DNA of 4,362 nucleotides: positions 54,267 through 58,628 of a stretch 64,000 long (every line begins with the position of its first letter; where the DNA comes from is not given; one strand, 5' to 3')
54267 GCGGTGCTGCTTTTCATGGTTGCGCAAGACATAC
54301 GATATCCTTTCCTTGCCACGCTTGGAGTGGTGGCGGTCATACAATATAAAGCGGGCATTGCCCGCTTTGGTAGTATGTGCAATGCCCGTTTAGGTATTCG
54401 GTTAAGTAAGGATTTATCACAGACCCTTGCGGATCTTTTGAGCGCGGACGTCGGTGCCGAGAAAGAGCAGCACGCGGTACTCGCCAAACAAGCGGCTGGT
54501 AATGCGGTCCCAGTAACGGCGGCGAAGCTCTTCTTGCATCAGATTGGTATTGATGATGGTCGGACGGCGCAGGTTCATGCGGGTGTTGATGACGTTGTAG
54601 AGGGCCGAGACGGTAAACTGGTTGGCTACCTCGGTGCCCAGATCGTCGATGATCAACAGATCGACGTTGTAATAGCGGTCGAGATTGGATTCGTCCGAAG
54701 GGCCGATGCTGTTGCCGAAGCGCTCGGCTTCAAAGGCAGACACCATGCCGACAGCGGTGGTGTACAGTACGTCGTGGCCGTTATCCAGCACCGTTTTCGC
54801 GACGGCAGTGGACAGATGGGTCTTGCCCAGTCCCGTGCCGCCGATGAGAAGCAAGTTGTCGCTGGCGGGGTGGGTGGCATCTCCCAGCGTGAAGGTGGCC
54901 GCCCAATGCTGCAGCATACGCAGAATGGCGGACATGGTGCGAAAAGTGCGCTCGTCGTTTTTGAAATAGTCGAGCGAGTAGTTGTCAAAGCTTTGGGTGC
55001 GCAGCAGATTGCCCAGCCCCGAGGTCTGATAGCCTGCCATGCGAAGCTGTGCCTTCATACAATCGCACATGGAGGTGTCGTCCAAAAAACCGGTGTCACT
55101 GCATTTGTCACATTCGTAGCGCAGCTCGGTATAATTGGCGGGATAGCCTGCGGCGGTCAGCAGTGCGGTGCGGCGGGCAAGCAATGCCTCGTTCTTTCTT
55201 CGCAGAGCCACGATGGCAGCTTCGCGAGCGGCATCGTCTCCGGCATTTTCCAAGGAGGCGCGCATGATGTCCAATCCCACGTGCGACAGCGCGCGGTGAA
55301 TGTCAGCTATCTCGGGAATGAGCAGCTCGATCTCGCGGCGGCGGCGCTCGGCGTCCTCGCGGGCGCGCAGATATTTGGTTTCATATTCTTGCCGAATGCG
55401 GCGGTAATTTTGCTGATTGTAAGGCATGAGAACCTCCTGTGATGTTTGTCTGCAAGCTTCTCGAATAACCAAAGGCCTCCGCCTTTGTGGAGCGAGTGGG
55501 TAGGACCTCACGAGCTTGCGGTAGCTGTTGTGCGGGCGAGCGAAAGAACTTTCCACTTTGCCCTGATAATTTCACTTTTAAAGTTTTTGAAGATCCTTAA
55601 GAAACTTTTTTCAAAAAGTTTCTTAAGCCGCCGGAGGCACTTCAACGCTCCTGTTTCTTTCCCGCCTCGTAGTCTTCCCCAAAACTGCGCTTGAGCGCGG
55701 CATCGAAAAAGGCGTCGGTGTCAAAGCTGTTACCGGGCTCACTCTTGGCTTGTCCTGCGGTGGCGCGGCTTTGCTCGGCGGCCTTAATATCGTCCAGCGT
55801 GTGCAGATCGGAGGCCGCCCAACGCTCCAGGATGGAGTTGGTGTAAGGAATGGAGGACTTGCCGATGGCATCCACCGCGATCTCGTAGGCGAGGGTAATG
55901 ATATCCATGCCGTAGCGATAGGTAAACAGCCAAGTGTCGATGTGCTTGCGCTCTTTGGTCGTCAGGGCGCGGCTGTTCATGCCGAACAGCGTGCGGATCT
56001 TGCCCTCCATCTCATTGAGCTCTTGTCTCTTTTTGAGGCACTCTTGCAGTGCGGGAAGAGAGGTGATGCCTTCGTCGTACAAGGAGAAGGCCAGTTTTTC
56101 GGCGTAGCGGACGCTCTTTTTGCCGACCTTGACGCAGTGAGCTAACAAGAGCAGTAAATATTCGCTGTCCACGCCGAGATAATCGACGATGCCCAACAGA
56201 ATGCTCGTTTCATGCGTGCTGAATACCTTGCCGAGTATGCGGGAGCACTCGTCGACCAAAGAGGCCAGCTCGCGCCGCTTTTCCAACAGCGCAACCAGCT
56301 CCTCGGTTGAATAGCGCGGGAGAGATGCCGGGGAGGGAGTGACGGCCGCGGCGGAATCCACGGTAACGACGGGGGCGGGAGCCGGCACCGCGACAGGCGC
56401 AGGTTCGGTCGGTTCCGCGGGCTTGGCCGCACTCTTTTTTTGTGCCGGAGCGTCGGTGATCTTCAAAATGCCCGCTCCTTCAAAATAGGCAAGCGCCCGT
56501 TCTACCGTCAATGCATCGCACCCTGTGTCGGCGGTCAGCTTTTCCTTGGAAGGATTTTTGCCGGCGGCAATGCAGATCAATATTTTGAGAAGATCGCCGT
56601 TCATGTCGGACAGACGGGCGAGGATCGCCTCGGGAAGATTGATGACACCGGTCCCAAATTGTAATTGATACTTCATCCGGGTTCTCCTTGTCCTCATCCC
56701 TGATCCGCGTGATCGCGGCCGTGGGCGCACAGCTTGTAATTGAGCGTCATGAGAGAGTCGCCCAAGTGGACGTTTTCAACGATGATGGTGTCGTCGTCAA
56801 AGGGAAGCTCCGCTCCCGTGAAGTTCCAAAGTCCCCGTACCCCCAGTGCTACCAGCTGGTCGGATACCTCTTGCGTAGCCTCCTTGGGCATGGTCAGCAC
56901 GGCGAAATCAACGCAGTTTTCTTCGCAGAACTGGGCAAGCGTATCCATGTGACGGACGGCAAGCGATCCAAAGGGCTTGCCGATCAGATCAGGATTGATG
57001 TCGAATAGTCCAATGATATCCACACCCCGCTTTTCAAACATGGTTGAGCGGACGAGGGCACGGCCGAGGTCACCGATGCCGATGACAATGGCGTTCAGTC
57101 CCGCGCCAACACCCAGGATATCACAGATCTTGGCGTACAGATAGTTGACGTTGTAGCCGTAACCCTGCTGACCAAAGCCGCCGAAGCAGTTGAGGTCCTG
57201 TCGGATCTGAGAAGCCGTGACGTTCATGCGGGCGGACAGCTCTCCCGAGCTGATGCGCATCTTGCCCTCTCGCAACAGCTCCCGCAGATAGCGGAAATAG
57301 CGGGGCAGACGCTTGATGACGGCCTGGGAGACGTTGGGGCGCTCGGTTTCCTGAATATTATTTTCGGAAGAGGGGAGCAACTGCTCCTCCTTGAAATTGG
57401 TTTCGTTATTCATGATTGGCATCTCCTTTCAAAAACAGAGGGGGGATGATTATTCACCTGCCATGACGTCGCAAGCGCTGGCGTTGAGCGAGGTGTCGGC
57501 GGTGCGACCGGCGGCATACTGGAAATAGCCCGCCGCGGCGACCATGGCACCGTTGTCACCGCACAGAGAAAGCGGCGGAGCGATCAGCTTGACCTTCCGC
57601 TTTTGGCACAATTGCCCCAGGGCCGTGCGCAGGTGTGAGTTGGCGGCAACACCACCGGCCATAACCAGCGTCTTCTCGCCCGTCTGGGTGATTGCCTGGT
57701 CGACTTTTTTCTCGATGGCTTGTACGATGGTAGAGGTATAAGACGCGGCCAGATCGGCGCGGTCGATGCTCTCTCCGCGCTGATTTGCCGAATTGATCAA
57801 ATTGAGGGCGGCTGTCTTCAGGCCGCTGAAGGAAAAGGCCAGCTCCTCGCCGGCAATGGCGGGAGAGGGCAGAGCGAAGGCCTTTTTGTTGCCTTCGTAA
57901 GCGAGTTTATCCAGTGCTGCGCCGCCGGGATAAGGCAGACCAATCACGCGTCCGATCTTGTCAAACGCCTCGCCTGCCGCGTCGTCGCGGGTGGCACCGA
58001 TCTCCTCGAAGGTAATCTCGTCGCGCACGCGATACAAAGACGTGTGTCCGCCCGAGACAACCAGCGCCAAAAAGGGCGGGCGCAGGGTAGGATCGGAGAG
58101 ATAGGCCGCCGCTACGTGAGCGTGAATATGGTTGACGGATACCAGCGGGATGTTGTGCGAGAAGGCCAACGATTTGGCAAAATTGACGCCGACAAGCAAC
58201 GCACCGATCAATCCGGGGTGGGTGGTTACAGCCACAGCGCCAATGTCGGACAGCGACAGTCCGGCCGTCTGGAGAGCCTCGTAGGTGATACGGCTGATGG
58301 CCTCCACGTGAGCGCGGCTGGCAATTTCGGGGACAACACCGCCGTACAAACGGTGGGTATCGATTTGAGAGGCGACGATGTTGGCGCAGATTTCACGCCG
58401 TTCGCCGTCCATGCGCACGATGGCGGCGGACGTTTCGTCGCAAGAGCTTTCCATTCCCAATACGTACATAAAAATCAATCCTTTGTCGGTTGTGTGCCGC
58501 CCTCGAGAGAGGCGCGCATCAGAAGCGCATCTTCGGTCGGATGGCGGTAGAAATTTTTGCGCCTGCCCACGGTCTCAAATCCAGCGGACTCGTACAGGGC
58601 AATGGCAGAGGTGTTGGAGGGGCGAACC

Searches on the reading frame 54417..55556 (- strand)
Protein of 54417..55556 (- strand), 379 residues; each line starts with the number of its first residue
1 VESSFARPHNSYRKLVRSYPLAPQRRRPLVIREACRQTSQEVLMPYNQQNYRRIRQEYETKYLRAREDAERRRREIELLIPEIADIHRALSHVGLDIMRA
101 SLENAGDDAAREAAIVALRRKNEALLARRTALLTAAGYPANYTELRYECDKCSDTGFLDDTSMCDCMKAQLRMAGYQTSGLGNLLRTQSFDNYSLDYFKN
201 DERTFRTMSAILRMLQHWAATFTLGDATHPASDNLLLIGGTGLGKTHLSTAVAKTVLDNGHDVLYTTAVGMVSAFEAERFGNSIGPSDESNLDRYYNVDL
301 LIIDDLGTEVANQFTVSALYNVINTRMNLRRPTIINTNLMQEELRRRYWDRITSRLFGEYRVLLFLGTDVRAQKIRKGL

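Call 38: search_protein_families(library=pfam, proteins=[window:54417-55556:-], max_evalue=0.00001)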
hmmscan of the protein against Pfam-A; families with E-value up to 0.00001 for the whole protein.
window:54417-55556:- (379 aa): 2 families
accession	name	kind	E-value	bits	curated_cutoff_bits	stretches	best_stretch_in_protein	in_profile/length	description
PF01695.23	IstB_IS21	-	5.1e-16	59.3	24.1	1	232-344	92-199/238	IstB-like ATP binding protein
PF00308.24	Bac_DnaA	-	3.2e-09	37.6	23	1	219-356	21-155/162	Bacterial DnaA ATPAse domain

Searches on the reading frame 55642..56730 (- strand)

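Call 38: search_protein_families(library=pfam, proteins=[window:55642-56730:-], max_evalue=0.00001)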
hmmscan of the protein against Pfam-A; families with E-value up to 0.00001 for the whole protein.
window:55642-56730:- (362 aa): 1 family
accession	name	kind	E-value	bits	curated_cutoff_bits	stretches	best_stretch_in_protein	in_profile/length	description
PF07261.16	DnaB_2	-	3.7e-27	94.3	22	2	161-230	3-72/74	Replication initiation and membrane attachment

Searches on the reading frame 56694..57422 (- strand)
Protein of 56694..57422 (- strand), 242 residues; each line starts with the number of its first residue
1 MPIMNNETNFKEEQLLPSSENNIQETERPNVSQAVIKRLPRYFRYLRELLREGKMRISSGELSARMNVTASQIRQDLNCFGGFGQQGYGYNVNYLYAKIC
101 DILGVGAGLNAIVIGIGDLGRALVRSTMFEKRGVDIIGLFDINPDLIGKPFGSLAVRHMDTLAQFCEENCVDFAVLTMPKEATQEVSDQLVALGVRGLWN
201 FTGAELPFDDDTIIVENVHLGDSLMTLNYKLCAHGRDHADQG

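Call 38: search_protein_families(library=pfam, proteins=[window:56694-57422:-], max_evalue=0.00001)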
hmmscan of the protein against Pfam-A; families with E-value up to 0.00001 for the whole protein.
window:56694-57422:- (242 aa): 2 families
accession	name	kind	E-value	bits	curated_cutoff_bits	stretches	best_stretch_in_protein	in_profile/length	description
PF06971.19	Put_DNA-bind_N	-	7.5e-21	74.4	27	1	30-78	1-49/49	Putative DNA-binding protein N-terminus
PF02629.25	CoA_binding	-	3e-16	60.4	22.3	1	110-202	5-95/97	CoA binding domain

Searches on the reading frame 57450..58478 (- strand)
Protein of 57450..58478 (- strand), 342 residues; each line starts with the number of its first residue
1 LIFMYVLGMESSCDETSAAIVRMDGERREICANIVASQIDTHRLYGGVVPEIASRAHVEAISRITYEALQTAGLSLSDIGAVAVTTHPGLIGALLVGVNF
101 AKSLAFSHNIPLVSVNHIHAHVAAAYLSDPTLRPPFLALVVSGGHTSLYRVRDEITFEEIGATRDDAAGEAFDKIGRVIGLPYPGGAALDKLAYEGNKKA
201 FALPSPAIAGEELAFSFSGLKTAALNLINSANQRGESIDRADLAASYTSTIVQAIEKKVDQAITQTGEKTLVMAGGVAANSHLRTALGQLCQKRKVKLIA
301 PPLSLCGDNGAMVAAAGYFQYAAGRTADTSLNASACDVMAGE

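Call 38: search_protein_families(library=pfam, proteins=[window:57450-58478:-], max_evalue=0.00001)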
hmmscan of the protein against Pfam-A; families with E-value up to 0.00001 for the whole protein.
window:57450-58478:- (342 aa): 2 families
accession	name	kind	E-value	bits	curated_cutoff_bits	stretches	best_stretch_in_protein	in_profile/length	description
PF00814.31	TsaD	-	1.4e-90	304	24.8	1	29-314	1-263/264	tRNA N6-adenosine threonylcarbamoyltransferase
PF22521.2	HypF_C_2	-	3.2e-08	34.1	27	1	213-310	136-236/241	Carbamoyltransferase, Kae1-like Domain, second subdomain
